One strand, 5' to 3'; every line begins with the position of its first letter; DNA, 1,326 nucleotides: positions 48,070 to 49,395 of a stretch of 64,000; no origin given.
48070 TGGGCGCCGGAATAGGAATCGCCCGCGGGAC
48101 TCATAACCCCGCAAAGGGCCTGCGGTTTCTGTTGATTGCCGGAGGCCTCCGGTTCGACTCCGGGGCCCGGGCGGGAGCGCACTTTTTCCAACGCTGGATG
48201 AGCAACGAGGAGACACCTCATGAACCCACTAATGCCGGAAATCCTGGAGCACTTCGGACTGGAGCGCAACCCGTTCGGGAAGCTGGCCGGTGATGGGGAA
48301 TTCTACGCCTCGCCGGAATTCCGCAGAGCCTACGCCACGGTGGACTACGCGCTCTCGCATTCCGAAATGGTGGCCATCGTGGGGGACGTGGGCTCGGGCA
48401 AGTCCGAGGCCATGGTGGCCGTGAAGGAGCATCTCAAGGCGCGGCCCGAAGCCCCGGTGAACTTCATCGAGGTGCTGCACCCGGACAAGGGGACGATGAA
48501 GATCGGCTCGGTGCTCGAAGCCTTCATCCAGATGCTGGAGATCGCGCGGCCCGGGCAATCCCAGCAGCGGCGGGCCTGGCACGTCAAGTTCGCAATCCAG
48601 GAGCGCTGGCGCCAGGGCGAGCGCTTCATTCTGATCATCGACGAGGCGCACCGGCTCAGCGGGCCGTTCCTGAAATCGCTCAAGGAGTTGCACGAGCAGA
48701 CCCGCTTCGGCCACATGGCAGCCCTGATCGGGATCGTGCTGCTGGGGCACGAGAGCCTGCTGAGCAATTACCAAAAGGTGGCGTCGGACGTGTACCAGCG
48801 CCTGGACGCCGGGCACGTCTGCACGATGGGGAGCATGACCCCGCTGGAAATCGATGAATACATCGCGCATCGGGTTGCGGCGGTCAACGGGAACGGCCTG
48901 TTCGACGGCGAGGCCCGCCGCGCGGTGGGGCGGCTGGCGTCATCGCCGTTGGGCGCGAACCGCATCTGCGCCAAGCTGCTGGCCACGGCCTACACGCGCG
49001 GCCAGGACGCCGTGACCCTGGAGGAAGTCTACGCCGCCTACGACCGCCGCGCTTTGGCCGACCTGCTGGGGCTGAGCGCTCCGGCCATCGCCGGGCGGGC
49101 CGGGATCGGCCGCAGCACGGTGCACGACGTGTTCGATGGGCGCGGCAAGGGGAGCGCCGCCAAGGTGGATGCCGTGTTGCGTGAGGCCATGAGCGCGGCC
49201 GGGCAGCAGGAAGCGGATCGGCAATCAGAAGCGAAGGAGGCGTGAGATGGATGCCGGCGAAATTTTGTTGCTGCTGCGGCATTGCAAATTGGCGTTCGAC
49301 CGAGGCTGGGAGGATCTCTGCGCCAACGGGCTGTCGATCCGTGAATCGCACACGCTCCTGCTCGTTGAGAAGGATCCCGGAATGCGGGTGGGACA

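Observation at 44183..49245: Transposase followed by four small genes and two tandem MuB-like AAA+ paralogs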

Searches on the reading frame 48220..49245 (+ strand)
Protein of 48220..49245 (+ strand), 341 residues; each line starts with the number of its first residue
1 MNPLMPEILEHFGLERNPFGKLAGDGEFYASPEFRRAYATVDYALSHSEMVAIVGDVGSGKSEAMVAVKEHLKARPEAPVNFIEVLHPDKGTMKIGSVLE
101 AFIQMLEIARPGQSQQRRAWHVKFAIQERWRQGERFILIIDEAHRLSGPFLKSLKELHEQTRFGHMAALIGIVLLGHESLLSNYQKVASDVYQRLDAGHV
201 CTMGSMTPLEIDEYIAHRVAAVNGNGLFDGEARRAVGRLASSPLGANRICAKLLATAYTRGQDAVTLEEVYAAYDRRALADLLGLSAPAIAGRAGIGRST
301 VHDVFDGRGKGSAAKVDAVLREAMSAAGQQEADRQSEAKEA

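Call 3: search_protein_families(library=pfam, proteins=[window:48220-49245:+], max_evalue=0.01)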
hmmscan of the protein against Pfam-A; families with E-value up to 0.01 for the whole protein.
window:48220-49245:+ (341 aa): 9 families
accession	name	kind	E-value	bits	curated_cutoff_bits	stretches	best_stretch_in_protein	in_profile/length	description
PF13401.12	AAA_22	-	1.5e-13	51.6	27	1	47-180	4-126/130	AAA domain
PF13191.12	AAA_16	-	0.0002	22.3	32.6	1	42-162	17-160/167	AAA ATPase domain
PF00270.35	DEAD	-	0.00024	21.3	26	1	44-162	11-146/167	DEAD/DEAH box helicase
PF13604.12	AAA_30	-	0.0018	18.5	27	0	41-154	10-108/191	AAA domain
PF00005.33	ABC_tran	-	0.0019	19.2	25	0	41-71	4-34/137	ABC transporter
PF13560.12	HTH_31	-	0.0021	18.8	27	1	280-320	10-51/64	Helix-turn-helix domain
PF05621.17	TniB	-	0.0023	17.8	22.4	1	49-183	36-168/189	Bacterial TniB protein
PF04851.21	ResIII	-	0.0068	16.8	22.5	0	127-157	118-149/164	Type III restriction enzyme, res subunit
PF13555.12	AAA_29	-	0.0068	16.6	27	0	42-73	16-47/61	P-loop containing region of AAA domain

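Call 4: search_protein_families(library=phrogs, proteins=[window:48220-49245:+], max_evalue=0.01)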
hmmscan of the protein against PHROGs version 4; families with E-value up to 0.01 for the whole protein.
window:48220-49245:+ (341 aa): 2 families
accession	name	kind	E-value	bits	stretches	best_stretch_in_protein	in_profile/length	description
phrog_296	-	integration and excision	2.9e-26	93.3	1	11-273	290-518/626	DNA transposition protein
phrog_2630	-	unknown function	2.2e-10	41.3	1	36-179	19-162/326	-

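Call 7: search_dna_similar(query=window:48220-49245:+, collection=phages, mode=protein, max_rows=30)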
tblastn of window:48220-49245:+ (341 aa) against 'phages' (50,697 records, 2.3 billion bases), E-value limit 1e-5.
Records with a match: 68; places in all: 68; records where one place covers at least 80% of the query: 0.
Best place of each record, by identity: <60% 68.
By first word of the organism name: Pseudomonas 52; Burkholderia 9; Escherichia 2; Stenotrophomonas 2; Microcystis 1; Leptolyngbya 1; Ralstonia 1.
By host as written in the record: Pseudomonas aeruginosa 33; - 11; Burkholderia sp. 5; Pseudomonas aeruginosa ST773 (NDM-1-producing) 2; Burkholderia thailandensis 2; Pseudomonas aeruginosa PAO1 (ATCC 15692) 2; Microcystis aeruginosa 1; Leptolyngbya boryana 1; and 11 more.
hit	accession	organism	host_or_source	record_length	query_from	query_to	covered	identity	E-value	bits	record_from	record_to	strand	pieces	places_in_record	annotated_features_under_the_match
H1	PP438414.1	Microcystis phage Mae-JY22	Microcystis aeruginosa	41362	4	257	74%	28.1%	2e-11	71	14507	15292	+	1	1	hypothetical protein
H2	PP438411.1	Leptolyngbya phage Lsp-JY19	Leptolyngbya boryana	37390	4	254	74%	27.4%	1e-8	62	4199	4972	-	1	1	hypothetical protein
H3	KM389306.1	Escherichia phage Phi06_2974 B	-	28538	4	248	72%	26.8%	2e-7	59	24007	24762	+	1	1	record has no annotation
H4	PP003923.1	Pseudomonas phage vB_Pae_U11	Pseudomonas aeruginosa ST773 ...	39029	4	242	70%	26.7%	2e-11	71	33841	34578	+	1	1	DNA transposition protein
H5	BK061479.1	Pseudomonas phage vB_PaeS-D14F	Pseudomonas aeruginosa strain 3-38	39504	4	242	70%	26.7%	2e-11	71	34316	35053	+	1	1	Transposase B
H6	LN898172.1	Pseudomonas phage vB_PaeS_PM105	Pseudomonas aeruginosa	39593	4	242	70%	26.7%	2e-11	71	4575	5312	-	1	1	PM105_11: putative transposase B subunit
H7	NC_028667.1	Pseudomonas phage vB_PaeS_PM105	Pseudomonas aeruginosa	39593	4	242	70%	26.7%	2e-11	71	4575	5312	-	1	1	PM105_11: DNA transposition protein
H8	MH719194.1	Pseudomonas phage Ps60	Pseudomonas aeruginosa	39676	4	242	70%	26.7%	2e-11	71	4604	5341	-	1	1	putative transposase B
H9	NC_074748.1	Pseudomonas phage Ps60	Pseudomonas aeruginosa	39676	4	242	70%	26.7%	2e-11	71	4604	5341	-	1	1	putative transposase B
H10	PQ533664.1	Pseudomonas phage Young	Pseudomonas aeruginosa PA14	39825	4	242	70%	26.7%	2e-11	71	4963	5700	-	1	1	type II secretory pathway component ExeA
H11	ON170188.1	Ralstonia phage YO107_2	Ralstonia solanacearum T440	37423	4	215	62%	29.1%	4e-11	70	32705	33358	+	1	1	record has no annotation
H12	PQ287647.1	Pseudomonas phage Komp_PAO1_1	Pseudomonas aeruginosa PAO1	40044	4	227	66%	27.5%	2e-9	65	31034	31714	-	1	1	DNA transposition protein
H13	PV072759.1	Burkholderia phage vB_E433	Burkholderia sp.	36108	4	215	62%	28.6%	2e-9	65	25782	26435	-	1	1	AAA family ATPase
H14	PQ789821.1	Burkholderia phage vB_E274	Burkholderia sp.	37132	4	215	62%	28.6%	2e-9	65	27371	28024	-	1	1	AAA family ATPase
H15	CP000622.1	Burkholderia phage phiE255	Burkholderia thailandensis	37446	4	215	62%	28.6%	2e-9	65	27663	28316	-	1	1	gp39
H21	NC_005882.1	Burkholderia phage BcepMu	-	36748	4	215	62%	28.6%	2e-9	65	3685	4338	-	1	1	DNA transposition protein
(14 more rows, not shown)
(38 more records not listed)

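Call 9: find_encoding_contigs(protein=window:48220-49245:+, flank=10000, max_places=6)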
Protein window:48220-49245:+ (341 aa): 2 contigs read that carry it; 1 place shown.
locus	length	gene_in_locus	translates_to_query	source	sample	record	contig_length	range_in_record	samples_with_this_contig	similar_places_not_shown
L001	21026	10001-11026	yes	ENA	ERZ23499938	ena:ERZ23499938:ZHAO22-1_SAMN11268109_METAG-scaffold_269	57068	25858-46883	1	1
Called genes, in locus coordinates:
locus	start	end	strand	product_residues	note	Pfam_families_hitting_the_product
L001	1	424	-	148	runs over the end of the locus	-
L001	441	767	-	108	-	PF14373:Imm_superinfect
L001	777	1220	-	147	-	PF01381:HTH_3 (weak)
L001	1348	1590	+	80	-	-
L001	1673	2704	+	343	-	-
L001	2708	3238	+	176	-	PF02623:FliW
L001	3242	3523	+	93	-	-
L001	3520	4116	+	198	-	PF06892:Phage_CP76 (weak)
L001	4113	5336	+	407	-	-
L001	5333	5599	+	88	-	-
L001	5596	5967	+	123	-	-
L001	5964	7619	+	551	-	PF00665:rve (weak)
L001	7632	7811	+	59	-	-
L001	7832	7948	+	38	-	-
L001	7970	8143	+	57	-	-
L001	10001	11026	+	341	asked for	PF13401:AAA_22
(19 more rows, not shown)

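Call 10: find_related_loci(query=window:48220-49245:+, collection=viral_contigs, flank=8000)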
Query window:48220-49245:+ (341 aa) in viral_contigs; peptide patterns used: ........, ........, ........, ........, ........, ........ (x = any residue, [..] = any of these).
10 stretches matched a pattern, but none encodes a relative of the query by tblastn (E <= 1e-3).

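Call 11: find_homologous_proteins(query=window:48220-49245:+, max_evalue=0.00001)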
Query window:48220-49245:+ (341 aa): 12 proteins with E <= 0.00001 among 8000 candidates.
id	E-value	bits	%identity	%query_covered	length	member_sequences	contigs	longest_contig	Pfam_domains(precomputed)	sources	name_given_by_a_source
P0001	1.0e-220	750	100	100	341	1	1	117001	PF13401.13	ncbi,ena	-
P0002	1.7e-95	338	50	96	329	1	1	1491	PF01381.29,PF13401.13,PF13560.13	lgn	-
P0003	1.4e-91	325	50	95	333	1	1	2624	PF13604.13,PF13401.13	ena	-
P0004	4.5e-90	321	48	95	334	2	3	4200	PF13401.13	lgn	-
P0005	3.9e-87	311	50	94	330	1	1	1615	PF13401.13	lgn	-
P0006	6.4e-87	310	46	95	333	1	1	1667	PF13401.13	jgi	jgi:type II secretory pathway predicted ATPase ExeA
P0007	1.5e-86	309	47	96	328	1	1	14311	PF13401.13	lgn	-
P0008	1.8e-78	282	44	95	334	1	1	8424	PF13401.13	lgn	-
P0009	6.5e-77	277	45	96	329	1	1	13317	PF00270.36,PF13401.13,PF13191.13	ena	-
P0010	4.9e-68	248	40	94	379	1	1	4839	PF13401.13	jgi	-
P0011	2.4e-36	144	36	80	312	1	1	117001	PF13401.13,PF13191.13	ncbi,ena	-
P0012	4.2e-6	45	26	66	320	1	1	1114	PF00004.36,PF13401.13,PF13191.13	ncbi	-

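Call 12: find_encoding_contigs(protein=P0007, flank=10000, max_places=3)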
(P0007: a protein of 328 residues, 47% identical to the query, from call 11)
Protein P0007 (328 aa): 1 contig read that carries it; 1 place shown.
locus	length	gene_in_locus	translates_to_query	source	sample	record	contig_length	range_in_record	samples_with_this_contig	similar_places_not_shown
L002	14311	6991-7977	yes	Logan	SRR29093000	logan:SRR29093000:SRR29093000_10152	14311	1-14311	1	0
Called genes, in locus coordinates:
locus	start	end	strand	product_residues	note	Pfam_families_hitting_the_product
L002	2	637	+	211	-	?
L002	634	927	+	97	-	-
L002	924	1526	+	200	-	-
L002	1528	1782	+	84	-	-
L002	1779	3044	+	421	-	-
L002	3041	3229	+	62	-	-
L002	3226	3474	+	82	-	-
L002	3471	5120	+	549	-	PF00665:rve (faint)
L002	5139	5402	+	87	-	-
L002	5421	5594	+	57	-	-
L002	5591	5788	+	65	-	-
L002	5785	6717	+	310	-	PF13191:AAA_16, PF13401:AAA_22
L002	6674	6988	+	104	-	-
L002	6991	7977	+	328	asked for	PF13401:AAA_22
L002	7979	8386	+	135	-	PF12802:MarR_2 (weak), PF01047:MarR (weak), PF13412:HTH_24 (weak)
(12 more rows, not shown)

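Call 13: find_encoding_contigs(protein=P0009, flank=10000, max_places=3)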
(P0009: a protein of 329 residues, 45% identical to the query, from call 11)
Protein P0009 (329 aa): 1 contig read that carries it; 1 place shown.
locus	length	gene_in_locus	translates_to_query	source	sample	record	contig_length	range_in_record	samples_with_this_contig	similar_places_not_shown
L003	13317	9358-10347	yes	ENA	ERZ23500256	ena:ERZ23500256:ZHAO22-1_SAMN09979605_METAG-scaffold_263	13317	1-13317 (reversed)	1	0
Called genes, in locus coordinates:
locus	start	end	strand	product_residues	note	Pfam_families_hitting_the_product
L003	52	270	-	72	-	-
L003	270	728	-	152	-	PF08291:Peptidase_M15_3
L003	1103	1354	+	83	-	-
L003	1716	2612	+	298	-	-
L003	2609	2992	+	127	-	-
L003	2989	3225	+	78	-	-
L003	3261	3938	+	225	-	PF06892:Phage_CP76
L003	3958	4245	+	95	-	-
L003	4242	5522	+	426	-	-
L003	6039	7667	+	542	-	-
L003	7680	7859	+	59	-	-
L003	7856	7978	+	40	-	-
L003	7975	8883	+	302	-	PF13401:AAA_22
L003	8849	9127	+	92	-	-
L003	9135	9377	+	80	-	-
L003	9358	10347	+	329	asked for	PF00270:DEAD (faint), PF13191:AAA_16 (weak), PF13401:AAA_22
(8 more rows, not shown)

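Call 14: find_encoding_contigs(protein=P0008, flank=10000, max_places=3)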
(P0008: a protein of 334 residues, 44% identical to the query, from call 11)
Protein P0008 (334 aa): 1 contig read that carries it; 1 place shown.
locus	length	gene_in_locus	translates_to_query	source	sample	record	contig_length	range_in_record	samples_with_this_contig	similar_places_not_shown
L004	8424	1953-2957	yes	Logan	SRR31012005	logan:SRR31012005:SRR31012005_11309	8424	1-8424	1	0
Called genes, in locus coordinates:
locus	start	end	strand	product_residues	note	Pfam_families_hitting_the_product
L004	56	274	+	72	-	-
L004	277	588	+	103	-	-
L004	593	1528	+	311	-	PF13191:AAA_16, PF13401:AAA_22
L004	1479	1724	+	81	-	-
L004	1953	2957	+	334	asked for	PF13401:AAA_22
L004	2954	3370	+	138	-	PF13412:HTH_24 (faint), PF12802:MarR_2 (weak), PF01047:MarR (faint)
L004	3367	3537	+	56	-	-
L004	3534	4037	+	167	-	-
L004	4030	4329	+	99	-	PF13542:HTH_Tnp_ISL3 (faint), PF12728:HTH_17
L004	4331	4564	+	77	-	-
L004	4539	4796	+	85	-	-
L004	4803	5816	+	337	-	PF08221:HTH_9 (faint)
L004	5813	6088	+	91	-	-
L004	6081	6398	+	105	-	-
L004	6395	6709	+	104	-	-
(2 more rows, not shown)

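Call 21: search_solved_structures(query=window:48220-49245:+, max_evalue=1)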
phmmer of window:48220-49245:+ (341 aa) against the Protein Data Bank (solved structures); distinct sequences matched with E-value up to 1: 5.
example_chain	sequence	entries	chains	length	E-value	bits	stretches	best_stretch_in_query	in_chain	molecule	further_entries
8xvb_A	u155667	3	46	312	0.021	17.6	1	28-183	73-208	ATP-dependent target DNA activator B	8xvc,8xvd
6pb3_A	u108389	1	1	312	0.022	17.6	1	33-180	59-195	Rhizobiales Sp. Pch2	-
6p8v_A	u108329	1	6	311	0.06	16.1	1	13-100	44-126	ATPase, AAA family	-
8j5q_D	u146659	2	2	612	0.2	14.4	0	39-69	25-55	Uncharacterized ABC transporter ATP-binding protein Rv1281c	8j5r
8j5s_D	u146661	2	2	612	0.21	14.4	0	39-69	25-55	Uncharacterized ABC transporter ATP-binding protein Rv1281c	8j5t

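Call 24: get_annotated_region(hit=H21, flank=3000)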
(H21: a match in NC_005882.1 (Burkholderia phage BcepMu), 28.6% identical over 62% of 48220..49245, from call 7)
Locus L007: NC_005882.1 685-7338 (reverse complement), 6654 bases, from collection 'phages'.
description: Burkholderia cenocepacia phage BcepMu, complete genome.
organism: Burkholderia phage BcepMu (NCBI taxid 2881392)
taxonomy: Viruses; Duplodnaviria; Heunggongvirae; Uroviricota; Caudoviricetes; Bcepmuvirus; Bcepmuvirus bcepMu
host: -; source: -; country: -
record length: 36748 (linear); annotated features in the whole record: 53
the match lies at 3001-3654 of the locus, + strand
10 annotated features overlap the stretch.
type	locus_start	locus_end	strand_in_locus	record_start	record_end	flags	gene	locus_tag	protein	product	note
CDS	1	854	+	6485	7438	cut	-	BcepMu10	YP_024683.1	gp10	conserved protein; supported by IST data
CDS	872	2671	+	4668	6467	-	-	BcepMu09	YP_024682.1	transposase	Tn552/ IS1604 rve transposase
CDS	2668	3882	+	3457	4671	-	-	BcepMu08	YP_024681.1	DNA transposition protein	exe/ eha type II secretion pathway subunit; supported by IST data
CDS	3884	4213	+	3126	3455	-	-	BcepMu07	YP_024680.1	gp07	-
CDS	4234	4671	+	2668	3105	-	-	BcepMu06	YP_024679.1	pyrophosphatase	conserved protein; supported by IST data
CDS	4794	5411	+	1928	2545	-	-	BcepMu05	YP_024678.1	DUF3164 family protein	conserved protein; supported by IST data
CDS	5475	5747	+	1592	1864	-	-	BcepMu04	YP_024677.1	DNA binding protein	HU DNA binding protein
CDS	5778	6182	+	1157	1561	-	-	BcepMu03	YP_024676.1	hypothetical protein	single-stranded DNA binding protein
CDS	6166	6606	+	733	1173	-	-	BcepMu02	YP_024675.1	regulatory protein GemA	Mu gp16 gemA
CDS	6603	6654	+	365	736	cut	-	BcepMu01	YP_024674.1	late transcriptional activator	Mu protein C/ Mor gp17 transcription regulator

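Call 26: get_annotated_region(hit=H1, flank=4000)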
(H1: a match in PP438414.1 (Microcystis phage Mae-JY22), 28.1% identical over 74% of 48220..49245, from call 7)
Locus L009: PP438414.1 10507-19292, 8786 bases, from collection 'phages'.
description: Microcystis phage Mae-JY22, complete genome.
organism: Microcystis phage Mae-JY22 (NCBI taxid 3128138)
taxonomy: Viruses; Duplodnaviria; Heunggongvirae; Uroviricota; Caudoviricetes
host: Microcystis aeruginosa; source: China; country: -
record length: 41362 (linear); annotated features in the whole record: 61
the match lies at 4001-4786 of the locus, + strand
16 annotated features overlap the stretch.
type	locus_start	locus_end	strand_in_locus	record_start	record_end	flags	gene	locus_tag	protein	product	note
CDS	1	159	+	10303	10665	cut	-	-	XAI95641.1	hypothetical protein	-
CDS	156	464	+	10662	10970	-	-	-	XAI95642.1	hypothetical protein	-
CDS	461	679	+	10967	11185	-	-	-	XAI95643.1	hypothetical protein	-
CDS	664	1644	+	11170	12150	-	-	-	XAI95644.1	hypothetical protein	-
CDS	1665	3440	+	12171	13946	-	-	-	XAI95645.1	hypothetical protein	-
CDS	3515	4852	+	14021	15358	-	-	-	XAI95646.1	hypothetical protein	-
CDS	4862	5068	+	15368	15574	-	-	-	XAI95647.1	hypothetical protein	-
CDS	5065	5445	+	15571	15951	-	-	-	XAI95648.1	hypothetical protein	-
CDS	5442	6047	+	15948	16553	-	-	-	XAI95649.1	hypothetical protein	-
CDS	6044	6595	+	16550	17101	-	-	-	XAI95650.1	hypothetical protein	-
CDS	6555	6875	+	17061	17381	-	-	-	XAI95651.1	hypothetical protein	-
CDS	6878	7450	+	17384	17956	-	-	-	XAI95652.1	host-nuclease inhibitor Gam family protein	-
CDS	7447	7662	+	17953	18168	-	-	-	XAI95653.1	hypothetical protein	-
CDS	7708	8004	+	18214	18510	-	-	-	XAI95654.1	hypothetical protein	-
CDS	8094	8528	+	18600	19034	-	-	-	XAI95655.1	hypothetical protein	-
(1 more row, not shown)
